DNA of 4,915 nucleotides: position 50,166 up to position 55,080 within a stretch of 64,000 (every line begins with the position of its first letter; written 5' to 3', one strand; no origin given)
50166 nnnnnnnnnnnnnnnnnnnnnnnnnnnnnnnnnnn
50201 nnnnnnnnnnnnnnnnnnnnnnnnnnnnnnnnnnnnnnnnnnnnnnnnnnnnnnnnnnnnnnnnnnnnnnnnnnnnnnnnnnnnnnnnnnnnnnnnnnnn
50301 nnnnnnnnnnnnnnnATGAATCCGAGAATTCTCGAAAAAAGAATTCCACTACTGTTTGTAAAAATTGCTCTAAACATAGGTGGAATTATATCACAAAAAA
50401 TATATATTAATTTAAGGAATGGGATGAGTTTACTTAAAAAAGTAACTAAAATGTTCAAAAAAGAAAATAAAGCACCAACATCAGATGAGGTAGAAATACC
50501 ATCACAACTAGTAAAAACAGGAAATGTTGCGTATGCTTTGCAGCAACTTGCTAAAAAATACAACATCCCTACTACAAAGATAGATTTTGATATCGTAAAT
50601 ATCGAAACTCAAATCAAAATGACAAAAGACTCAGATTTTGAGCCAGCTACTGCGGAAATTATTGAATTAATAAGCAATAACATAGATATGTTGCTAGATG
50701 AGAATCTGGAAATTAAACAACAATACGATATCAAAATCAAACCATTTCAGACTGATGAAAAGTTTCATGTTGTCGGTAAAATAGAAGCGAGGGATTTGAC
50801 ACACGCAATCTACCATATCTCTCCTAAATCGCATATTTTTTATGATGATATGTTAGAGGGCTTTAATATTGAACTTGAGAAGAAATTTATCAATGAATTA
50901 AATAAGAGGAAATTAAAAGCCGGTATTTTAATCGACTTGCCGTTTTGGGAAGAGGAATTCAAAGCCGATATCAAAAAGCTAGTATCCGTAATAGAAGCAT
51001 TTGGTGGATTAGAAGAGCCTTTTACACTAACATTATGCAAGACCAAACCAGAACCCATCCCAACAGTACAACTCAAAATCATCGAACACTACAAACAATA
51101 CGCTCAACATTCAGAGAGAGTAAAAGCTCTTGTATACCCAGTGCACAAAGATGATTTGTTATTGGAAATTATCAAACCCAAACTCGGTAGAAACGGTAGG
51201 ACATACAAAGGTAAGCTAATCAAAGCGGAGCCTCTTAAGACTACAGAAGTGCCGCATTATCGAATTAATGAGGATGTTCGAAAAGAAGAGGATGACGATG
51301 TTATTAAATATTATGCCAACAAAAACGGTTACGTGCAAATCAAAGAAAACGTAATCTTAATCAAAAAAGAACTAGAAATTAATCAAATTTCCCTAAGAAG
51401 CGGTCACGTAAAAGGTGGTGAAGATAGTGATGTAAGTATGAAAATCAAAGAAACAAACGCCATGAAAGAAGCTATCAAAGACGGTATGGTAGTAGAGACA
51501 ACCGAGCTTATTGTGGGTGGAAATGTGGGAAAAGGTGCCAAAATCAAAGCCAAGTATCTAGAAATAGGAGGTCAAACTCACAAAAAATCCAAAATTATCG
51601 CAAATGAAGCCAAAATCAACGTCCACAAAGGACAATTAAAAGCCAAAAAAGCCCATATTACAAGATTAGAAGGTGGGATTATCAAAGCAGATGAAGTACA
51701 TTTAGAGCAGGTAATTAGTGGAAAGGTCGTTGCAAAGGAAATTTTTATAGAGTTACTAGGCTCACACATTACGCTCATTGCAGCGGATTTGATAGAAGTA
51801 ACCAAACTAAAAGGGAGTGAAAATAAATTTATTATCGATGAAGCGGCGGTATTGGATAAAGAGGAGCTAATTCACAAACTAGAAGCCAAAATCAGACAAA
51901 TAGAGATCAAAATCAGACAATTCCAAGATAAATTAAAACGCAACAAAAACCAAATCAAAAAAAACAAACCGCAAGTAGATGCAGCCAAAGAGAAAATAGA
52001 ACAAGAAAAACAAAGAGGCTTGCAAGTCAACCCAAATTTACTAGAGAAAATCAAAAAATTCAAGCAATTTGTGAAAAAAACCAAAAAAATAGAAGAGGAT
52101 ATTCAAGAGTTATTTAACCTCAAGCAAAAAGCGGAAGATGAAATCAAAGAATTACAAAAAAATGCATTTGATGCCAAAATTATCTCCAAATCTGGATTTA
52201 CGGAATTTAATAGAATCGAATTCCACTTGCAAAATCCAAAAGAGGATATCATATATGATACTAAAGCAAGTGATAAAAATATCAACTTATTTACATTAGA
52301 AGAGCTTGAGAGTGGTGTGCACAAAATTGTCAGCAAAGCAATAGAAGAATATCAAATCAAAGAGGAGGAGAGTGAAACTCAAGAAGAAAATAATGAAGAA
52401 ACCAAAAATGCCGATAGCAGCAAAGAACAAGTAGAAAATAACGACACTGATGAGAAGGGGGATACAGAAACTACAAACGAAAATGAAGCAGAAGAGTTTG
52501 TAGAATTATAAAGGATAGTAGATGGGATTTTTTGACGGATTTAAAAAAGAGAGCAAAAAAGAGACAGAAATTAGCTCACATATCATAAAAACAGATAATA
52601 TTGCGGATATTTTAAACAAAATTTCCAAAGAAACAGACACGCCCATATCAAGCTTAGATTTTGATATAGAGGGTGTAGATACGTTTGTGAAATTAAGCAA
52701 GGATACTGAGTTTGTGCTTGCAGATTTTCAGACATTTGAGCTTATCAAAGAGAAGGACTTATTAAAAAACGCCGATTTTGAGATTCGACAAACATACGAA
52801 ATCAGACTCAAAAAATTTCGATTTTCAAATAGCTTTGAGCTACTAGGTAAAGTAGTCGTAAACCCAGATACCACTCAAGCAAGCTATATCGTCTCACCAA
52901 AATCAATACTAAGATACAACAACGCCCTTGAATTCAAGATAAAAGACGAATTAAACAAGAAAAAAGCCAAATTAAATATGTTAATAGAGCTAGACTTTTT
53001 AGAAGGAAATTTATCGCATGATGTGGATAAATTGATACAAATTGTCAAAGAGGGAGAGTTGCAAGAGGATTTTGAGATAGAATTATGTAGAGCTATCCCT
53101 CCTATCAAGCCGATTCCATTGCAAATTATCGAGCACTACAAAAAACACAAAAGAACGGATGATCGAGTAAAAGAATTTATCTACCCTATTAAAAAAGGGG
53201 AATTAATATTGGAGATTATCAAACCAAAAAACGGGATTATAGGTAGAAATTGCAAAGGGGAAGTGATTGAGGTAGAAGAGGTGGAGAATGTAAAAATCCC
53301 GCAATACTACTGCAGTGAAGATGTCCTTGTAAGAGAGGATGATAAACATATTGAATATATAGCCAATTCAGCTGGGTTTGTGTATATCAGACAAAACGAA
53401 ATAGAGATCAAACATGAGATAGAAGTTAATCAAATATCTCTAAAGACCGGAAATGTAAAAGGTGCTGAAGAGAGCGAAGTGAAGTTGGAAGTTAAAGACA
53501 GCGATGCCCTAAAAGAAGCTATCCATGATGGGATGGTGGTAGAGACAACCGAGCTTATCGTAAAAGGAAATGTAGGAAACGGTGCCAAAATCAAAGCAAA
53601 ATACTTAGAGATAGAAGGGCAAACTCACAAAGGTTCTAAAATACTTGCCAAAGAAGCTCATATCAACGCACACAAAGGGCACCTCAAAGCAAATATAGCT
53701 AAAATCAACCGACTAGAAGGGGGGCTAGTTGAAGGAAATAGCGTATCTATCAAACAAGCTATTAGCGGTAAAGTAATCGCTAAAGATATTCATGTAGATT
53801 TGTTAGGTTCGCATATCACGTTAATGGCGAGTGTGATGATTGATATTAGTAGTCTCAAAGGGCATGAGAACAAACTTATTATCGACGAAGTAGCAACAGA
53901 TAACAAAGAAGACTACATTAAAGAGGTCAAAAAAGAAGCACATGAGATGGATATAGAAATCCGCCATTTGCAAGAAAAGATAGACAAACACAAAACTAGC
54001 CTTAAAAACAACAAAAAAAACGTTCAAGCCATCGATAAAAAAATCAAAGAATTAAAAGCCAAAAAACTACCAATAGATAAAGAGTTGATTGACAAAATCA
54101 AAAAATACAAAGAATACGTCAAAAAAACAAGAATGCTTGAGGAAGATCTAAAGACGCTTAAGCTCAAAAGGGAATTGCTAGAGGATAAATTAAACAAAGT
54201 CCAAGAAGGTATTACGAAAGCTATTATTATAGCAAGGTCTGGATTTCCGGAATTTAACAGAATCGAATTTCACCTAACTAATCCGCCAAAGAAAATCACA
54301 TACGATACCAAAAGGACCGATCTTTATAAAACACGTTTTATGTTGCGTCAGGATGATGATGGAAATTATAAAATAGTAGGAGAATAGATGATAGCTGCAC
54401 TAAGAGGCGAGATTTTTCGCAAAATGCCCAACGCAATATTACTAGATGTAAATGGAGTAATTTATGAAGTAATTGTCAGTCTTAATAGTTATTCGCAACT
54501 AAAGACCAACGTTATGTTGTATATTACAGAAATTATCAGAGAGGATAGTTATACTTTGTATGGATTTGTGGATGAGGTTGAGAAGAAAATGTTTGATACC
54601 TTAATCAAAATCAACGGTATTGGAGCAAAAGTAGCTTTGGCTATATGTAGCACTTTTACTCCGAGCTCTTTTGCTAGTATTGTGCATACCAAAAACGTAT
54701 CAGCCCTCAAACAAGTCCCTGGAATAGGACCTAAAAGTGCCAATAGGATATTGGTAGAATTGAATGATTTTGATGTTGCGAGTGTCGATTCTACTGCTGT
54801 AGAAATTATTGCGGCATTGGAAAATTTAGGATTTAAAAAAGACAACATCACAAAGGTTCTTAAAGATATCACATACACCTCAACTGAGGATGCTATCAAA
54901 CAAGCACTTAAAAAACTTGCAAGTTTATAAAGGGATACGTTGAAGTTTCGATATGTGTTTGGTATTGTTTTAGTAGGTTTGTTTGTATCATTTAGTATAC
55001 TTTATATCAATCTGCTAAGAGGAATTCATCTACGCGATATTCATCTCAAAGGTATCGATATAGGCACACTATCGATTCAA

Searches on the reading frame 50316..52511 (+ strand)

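Call 9: search_protein_families(library=pfam, proteins=[window:50316-52511:+])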
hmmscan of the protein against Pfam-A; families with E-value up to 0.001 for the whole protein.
window:50316-52511:+ (731 aa): 1 family
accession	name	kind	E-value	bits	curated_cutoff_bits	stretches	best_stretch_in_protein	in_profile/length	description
PF20250.3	FapA_N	-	2.6e-08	33.9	27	1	275-345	112-178/178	Flagellar Assembly Protein A N-terminal region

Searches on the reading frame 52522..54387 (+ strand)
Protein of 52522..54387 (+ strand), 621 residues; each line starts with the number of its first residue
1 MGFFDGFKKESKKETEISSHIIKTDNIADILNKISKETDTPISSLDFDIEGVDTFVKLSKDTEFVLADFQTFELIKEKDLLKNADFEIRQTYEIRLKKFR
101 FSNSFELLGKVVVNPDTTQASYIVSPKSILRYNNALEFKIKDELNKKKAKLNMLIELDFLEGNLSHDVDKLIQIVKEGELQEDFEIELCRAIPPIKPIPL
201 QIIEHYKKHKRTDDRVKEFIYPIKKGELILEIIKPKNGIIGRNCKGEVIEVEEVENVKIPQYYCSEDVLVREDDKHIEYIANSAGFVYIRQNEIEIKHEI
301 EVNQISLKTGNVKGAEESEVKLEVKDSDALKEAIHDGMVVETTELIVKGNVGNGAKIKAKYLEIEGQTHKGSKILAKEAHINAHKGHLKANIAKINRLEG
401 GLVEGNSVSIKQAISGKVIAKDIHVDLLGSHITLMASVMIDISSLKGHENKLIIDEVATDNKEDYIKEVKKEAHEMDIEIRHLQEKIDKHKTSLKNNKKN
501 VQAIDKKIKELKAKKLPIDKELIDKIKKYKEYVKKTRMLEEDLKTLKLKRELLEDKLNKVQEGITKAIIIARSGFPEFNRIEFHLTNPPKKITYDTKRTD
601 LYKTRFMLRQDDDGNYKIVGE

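Call 9: search_protein_families(library=pfam, proteins=[window:52522-54387:+])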
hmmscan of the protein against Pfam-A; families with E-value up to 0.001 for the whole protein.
window:52522-54387:+ (621 aa): 2 families
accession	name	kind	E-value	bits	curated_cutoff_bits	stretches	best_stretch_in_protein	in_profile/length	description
PF20250.3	FapA_N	-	4.4e-10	39.7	27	1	168-292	48-178/178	Flagellar Assembly Protein A N-terminal region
PF07888.16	CALCOCO1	-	2.2e-06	27.3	36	1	453-570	48-165/496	Calcium binding and coiled-coil domain (CALCOCO1) like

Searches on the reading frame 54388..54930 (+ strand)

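Call 9: search_protein_families(library=pfam, proteins=[window:54388-54930:+])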
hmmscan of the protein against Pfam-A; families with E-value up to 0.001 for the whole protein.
window:54388-54930:+ (180 aa): 8 families
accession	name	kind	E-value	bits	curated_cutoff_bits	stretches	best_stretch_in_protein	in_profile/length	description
PF01330.27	RuvA_N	-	1e-18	67.6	23.6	1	1-59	1-61/61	RuvA N terminal domain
PF14520.12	HHH_5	-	7.4e-15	55.6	27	1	69-127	1-57/57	Helix-hairpin-helix domain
PF00633.29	HHH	-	3.9e-09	36.3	24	1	103-122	9-28/30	Helix-hairpin-helix motif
PF07499.19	RuvA_C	-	5.8e-09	36.7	24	1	139-177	5-46/47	RuvA, C-terminal domain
PF12826.13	HHH_2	-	4.6e-07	30.4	27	1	58-98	23-63/64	Helix-hairpin-helix motif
PF21176.3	RecR_HhH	-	1.3e-05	25.3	27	1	104-124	5-25/45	RecR, helix-hairpin-helix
PF00416.27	Ribosomal_S13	-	0.00044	21.1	31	0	102-175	12-90/128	Ribosomal protein S13/S18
PF02371.22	Transposase_20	-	0.00062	20.5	21.3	0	105-129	2-26/87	Transposase IS116/IS110/IS902 family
